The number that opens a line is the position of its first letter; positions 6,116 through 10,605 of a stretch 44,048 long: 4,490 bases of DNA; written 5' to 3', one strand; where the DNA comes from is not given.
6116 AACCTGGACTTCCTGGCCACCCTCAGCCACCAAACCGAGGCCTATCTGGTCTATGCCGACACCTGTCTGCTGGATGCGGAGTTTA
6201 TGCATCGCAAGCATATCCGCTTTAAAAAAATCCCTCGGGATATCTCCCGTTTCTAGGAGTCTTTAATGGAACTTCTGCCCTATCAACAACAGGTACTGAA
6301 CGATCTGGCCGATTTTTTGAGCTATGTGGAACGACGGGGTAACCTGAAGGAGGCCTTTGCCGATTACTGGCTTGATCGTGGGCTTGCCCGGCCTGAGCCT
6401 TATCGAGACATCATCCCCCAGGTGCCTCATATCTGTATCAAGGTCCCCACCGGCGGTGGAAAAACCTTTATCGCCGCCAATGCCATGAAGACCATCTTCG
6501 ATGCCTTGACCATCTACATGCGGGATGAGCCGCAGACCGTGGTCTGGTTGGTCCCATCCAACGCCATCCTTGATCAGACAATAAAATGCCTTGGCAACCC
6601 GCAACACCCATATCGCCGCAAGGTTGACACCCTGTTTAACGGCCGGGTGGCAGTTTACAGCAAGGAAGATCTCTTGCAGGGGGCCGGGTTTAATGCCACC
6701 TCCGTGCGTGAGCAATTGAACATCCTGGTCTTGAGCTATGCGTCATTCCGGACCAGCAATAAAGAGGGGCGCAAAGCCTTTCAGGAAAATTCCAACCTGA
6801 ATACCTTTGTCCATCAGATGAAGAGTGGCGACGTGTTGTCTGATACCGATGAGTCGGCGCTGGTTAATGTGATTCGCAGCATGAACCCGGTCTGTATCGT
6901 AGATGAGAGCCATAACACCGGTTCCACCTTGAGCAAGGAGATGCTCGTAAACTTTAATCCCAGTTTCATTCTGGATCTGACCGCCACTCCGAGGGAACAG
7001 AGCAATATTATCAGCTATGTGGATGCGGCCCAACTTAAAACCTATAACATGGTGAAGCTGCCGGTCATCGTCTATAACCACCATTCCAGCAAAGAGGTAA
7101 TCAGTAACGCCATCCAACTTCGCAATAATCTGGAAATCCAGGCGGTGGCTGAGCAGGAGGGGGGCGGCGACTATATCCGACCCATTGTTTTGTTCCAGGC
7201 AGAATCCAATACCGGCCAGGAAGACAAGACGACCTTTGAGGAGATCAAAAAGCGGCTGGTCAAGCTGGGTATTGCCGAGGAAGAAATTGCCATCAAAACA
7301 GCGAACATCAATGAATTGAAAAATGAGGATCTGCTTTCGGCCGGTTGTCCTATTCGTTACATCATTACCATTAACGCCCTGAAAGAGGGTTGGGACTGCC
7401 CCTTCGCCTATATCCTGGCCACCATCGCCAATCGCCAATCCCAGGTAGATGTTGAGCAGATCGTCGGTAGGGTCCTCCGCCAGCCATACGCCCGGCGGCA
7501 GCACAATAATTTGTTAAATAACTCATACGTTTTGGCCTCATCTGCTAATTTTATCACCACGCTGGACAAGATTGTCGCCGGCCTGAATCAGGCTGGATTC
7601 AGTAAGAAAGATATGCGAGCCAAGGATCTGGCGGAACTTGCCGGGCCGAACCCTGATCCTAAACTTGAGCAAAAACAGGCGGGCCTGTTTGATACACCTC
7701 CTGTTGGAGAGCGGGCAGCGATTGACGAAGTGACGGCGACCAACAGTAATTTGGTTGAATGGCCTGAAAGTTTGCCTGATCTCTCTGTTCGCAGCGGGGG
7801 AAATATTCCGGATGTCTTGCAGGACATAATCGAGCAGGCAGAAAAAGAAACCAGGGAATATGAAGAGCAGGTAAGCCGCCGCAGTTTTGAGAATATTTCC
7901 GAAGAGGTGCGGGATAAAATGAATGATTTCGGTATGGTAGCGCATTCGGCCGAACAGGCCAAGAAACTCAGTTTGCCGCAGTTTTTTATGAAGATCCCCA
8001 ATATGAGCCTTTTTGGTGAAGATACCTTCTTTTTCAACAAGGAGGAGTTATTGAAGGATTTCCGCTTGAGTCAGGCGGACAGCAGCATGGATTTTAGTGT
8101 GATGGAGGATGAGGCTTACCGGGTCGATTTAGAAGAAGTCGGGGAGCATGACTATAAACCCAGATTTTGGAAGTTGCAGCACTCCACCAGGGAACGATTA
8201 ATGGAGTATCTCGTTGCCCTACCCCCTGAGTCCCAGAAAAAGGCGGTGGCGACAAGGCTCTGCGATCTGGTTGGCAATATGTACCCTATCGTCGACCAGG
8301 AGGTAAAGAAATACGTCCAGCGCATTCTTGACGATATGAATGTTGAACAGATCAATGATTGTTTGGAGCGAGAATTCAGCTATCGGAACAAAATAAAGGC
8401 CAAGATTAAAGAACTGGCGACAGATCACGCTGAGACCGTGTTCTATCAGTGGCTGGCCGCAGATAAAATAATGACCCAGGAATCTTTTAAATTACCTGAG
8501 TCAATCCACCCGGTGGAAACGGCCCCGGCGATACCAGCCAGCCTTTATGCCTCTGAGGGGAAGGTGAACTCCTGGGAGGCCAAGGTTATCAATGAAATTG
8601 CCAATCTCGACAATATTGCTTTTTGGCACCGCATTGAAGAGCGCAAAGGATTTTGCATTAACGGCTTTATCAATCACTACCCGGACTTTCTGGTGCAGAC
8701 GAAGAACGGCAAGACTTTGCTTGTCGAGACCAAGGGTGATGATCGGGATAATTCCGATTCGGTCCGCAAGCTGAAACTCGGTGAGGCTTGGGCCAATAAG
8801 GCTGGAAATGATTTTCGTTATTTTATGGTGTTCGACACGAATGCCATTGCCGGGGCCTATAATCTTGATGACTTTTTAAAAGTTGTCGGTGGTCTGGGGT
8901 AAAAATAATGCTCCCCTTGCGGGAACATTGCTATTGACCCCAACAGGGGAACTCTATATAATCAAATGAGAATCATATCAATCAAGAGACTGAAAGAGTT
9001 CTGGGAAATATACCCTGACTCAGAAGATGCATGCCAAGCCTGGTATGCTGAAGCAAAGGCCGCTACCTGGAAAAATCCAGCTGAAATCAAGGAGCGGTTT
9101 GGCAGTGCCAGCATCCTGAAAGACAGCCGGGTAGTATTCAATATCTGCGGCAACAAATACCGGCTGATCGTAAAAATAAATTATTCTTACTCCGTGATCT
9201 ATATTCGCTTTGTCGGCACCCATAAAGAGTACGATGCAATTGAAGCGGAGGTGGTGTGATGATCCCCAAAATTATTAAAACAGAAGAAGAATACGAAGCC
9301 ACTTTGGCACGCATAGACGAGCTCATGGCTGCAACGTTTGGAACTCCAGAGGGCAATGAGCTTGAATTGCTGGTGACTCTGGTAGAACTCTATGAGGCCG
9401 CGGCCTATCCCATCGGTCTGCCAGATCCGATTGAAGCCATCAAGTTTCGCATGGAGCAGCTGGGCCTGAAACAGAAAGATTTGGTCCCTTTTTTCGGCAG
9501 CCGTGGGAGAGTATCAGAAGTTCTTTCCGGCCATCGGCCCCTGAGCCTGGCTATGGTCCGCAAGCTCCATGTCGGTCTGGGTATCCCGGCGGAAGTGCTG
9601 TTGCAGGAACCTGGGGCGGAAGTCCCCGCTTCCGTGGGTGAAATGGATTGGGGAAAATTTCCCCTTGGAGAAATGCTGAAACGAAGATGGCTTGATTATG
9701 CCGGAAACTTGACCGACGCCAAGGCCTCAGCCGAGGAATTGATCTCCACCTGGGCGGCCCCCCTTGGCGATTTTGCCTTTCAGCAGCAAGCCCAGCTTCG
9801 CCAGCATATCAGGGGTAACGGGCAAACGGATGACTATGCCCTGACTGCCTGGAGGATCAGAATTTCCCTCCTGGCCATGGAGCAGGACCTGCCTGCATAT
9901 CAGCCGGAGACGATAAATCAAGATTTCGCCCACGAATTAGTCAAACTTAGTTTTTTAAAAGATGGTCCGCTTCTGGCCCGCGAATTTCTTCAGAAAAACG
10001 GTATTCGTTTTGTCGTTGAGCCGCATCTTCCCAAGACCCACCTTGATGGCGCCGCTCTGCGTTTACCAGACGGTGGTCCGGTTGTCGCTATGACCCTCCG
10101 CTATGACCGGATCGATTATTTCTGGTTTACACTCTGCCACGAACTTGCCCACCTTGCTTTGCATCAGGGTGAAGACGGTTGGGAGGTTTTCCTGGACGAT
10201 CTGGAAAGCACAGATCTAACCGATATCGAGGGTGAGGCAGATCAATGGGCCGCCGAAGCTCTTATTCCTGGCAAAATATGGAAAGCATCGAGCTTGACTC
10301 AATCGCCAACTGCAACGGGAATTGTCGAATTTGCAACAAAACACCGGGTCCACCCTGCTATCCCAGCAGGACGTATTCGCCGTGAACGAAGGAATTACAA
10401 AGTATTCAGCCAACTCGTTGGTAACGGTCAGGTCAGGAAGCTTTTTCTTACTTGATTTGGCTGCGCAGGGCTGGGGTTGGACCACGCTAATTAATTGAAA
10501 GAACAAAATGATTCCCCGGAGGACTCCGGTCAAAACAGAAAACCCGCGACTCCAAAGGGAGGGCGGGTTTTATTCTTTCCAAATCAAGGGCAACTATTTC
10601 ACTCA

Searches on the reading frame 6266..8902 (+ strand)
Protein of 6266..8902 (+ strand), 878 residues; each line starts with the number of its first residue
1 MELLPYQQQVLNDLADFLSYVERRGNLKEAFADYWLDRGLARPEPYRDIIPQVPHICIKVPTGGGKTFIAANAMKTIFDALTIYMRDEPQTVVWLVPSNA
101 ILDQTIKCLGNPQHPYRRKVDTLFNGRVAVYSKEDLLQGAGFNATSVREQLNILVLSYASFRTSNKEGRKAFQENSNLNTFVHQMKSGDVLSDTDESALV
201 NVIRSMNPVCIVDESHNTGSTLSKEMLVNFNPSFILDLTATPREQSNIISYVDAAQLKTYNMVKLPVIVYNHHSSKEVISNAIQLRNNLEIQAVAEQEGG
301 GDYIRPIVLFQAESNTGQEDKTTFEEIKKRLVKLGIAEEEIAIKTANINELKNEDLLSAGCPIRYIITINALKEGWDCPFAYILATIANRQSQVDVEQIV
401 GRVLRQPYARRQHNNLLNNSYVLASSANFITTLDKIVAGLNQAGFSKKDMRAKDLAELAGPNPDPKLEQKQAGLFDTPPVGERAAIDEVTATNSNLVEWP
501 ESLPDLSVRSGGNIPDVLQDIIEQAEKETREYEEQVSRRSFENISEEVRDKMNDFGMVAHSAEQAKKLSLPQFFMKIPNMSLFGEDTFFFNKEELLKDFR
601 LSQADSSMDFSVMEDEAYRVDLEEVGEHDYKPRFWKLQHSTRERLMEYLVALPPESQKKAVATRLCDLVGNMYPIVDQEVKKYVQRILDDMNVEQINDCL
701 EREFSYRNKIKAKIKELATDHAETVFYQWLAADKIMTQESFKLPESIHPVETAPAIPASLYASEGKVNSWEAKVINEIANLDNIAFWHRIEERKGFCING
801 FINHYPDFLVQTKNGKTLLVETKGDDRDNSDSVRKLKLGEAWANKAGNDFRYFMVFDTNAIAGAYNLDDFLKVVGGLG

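Call 33: search_protein_families(library=pfam, proteins=[window:6266-8902:+], max_evalue=0.00001)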
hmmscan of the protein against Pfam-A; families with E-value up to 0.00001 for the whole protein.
window:6266-8902:+ (878 aa): 1 family
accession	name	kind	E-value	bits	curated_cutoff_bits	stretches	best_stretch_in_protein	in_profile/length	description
PF04851.21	ResIII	-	6e-18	65.7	22.5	1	1-243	2-163/164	Type III restriction enzyme, res subunit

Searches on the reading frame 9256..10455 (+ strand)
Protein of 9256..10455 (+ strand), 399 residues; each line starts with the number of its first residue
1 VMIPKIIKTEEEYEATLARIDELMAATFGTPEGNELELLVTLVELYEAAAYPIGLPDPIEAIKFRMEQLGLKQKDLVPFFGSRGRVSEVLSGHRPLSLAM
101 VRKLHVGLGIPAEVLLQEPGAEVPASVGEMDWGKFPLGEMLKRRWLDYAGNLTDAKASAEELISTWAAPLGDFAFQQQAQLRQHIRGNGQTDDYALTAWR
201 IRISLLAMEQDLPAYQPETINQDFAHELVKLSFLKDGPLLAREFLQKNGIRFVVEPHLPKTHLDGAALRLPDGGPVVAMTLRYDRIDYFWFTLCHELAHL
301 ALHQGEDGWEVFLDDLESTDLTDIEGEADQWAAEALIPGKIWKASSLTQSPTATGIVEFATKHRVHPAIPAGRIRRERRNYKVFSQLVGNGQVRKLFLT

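Call 33: search_protein_families(library=pfam, proteins=[window:9256-10455:+], max_evalue=0.00001)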
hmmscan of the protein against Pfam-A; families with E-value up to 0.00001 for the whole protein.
window:9256-10455:+ (399 aa): 1 family
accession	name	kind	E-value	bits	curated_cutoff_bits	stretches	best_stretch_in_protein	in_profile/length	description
PF06114.19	Peptidase_M78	-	6.3e-08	32.9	22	1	290-365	43-113/123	IrrE N-terminal-like domain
